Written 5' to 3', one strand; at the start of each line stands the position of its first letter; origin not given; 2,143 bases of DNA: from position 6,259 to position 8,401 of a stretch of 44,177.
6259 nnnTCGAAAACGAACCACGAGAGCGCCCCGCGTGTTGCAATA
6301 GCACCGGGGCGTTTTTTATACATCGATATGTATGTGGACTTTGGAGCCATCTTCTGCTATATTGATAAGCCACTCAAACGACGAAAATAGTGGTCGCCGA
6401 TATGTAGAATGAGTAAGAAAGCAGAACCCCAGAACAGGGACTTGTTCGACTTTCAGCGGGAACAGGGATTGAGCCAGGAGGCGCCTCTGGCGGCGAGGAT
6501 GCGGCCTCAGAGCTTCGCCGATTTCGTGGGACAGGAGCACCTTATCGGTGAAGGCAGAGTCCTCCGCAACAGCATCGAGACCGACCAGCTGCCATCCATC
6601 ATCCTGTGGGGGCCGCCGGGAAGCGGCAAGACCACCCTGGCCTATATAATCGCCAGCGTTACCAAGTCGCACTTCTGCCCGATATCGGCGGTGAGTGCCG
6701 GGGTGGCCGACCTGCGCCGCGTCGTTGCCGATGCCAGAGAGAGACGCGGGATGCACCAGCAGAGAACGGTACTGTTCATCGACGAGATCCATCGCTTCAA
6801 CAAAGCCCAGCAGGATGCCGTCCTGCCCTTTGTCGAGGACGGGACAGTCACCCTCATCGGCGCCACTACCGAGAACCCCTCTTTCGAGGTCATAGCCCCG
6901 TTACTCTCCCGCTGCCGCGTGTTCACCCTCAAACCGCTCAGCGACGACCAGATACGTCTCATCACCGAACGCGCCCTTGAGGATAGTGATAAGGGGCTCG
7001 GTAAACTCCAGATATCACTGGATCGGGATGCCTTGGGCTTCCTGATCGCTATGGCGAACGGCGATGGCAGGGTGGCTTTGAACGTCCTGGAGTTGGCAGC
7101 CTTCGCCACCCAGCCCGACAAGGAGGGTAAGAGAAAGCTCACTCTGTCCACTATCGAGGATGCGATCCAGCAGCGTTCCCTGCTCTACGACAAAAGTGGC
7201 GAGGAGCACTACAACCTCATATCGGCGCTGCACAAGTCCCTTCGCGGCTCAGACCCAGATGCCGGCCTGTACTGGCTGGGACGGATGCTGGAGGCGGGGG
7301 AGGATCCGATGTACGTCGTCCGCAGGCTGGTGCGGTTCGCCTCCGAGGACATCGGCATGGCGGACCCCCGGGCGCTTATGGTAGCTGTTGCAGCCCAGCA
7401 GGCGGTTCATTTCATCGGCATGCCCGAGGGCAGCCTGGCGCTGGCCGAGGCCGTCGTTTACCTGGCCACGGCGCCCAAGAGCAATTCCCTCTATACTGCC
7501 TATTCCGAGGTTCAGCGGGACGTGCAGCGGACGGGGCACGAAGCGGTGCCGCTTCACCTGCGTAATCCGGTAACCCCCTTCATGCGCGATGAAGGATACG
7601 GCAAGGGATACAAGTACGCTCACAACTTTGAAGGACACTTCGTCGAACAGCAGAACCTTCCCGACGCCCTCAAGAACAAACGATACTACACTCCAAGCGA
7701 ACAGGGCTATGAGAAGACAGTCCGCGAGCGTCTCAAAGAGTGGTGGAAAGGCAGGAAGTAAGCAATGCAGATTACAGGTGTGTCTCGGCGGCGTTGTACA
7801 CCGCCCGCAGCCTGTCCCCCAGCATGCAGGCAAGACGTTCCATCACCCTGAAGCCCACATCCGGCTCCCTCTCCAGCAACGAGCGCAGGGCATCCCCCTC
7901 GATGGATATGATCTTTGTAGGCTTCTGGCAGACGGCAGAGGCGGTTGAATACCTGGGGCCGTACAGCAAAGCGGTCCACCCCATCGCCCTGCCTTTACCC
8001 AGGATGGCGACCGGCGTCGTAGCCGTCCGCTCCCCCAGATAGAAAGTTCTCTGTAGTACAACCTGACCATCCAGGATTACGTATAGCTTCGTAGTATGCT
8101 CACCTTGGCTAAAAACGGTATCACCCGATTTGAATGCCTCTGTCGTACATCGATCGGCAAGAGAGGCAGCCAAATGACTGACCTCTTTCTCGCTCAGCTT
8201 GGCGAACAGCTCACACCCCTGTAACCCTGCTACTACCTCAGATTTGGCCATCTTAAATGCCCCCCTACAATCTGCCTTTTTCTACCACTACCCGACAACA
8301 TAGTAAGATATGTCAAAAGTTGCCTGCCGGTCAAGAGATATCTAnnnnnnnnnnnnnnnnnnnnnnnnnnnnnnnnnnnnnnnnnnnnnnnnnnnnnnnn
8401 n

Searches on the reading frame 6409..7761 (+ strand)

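Call 7: search_protein_families(library=pfam, proteins=[window:6409-7761:+])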
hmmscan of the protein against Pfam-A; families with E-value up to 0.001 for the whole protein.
window:6409-7761:+ (450 aa): 10 families
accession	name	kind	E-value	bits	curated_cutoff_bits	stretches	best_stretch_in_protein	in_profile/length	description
PF12002.13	MgsA_C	-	3.8e-71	238.8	27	1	280-446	1-167/167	MgsA AAA+ ATPase C terminal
PF16193.11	AAA_assoc_2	-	5.7e-28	97.4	34.3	1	199-279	2-81/81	AAA C-terminal domain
PF00004.35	AAA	-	7.2e-16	59.3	21.2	1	64-174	1-128/131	ATPase family associated with various cellular activities (AAA)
PF05496.18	RuvB_N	-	1.1e-15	58.1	27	1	31-150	1-116/159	Holliday junction DNA helicase RuvB P-loop domain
PF13191.12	AAA_16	-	2.4e-07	31.9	32.6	0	39-85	2-49/167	AAA ATPase domain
PF13173.12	AAA_14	-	2.7e-06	27.9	27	1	63-178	4-124/129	AAA domain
PF07728.20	AAA_5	-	8.8e-06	26.2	22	1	64-155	2-103/139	AAA domain (dynein-related subfamily)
PF01078.27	Mg_chelatase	-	2.6e-05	24.2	20.3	0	63-84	24-45/207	Magnesium chelatase, subunit ChlI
PF00158.32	Sigma54_activat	-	5.7e-05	23.3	20.2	0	118-157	93-132/168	Sigma-54 interaction domain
PF13401.12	AAA_22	-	7.7e-05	23.5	27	0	63-80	7-24/130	AAA domain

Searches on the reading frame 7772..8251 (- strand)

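Call 65: search_protein_families(library=pfam, proteins=[window:7772-8251:-], max_evalue=0.00001)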
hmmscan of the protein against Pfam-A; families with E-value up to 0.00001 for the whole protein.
window:7772-8251:- (159 aa): 1 family
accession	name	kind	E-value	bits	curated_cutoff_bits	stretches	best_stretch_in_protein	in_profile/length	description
PF00027.35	cNMP_binding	-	1.3e-14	54.4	27.5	1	39-128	3-88/89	Cyclic nucleotide-binding domain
